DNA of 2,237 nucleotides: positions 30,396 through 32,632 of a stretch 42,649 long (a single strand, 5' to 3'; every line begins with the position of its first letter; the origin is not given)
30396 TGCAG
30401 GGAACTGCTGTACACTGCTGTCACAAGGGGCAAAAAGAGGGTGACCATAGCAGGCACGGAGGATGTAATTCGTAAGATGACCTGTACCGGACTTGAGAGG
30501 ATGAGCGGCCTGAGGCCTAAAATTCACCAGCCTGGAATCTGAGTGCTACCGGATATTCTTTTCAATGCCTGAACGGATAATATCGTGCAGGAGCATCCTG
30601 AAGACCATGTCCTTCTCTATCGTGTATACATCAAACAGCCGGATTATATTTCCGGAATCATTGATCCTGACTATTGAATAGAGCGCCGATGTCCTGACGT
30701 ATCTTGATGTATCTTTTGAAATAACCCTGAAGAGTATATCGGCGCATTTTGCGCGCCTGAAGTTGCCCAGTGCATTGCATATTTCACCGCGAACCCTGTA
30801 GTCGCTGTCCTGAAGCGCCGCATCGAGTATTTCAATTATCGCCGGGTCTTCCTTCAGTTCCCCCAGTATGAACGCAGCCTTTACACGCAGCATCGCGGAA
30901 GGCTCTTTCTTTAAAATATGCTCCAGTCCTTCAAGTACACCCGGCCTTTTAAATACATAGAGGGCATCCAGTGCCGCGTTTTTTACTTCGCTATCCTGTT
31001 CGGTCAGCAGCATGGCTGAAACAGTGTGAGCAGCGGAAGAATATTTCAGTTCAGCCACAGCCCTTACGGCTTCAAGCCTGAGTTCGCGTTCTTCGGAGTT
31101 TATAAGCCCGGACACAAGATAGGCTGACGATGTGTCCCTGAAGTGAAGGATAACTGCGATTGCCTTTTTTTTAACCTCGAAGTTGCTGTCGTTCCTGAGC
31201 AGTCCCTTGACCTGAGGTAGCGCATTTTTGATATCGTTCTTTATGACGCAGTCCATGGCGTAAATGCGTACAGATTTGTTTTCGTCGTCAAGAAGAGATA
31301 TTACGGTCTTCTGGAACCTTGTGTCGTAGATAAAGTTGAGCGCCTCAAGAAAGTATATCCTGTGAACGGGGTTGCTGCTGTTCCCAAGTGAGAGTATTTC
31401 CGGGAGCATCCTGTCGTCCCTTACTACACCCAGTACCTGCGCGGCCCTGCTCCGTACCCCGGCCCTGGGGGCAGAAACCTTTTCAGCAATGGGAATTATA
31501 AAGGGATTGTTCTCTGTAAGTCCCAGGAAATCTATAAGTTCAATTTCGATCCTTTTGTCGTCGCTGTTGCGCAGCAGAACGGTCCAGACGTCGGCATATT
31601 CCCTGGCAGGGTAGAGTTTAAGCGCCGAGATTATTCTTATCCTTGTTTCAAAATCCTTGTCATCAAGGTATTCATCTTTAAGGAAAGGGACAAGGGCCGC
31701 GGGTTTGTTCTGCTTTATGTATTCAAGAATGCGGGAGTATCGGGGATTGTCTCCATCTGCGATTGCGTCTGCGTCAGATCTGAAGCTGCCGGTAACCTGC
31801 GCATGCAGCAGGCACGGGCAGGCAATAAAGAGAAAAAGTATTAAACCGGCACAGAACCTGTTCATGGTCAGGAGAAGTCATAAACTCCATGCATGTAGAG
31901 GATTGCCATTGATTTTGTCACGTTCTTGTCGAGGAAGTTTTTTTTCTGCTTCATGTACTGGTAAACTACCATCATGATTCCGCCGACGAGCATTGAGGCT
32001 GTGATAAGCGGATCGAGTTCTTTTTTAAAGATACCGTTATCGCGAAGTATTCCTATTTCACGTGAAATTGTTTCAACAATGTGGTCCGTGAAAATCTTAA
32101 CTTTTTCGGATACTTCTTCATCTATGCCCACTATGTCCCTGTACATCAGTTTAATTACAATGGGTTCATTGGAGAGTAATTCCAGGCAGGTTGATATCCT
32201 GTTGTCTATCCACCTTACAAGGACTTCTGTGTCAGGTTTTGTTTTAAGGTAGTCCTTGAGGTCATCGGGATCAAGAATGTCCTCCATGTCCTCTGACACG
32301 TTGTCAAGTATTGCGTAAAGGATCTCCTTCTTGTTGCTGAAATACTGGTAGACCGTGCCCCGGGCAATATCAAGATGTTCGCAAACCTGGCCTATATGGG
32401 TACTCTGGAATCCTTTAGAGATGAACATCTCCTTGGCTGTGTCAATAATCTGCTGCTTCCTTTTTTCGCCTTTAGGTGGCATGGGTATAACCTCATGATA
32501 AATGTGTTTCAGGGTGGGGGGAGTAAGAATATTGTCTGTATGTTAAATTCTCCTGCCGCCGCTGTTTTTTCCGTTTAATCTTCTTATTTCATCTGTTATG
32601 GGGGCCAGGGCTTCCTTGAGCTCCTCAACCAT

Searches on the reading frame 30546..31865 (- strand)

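Call 81: search_protein_families(library=pfam, proteins=[window:30546-31865:-], max_evalue=0.00001)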
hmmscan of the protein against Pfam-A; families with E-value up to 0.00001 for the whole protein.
window:30546-31865:- (439 aa): 2 families
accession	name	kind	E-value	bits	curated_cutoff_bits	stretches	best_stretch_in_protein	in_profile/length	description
PF13646.12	HEAT_2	-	2.9e-36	124.1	27.7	2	312-397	2-86/88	HEAT repeats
PF02985.28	HEAT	-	7.3e-16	57.2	23.5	0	343-369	1-27/31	HEAT repeat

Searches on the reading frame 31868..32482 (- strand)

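Call 81: search_protein_families(library=pfam, proteins=[window:31868-32482:-], max_evalue=0.00001)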
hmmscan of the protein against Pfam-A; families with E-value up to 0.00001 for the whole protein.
window:31868-32482:- (204 aa): 1 family
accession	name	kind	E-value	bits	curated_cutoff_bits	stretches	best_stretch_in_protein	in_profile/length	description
PF00440.29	TetR_N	-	5.6e-12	45.7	24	1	12-57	1-46/47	Bacterial regulatory proteins, tetR family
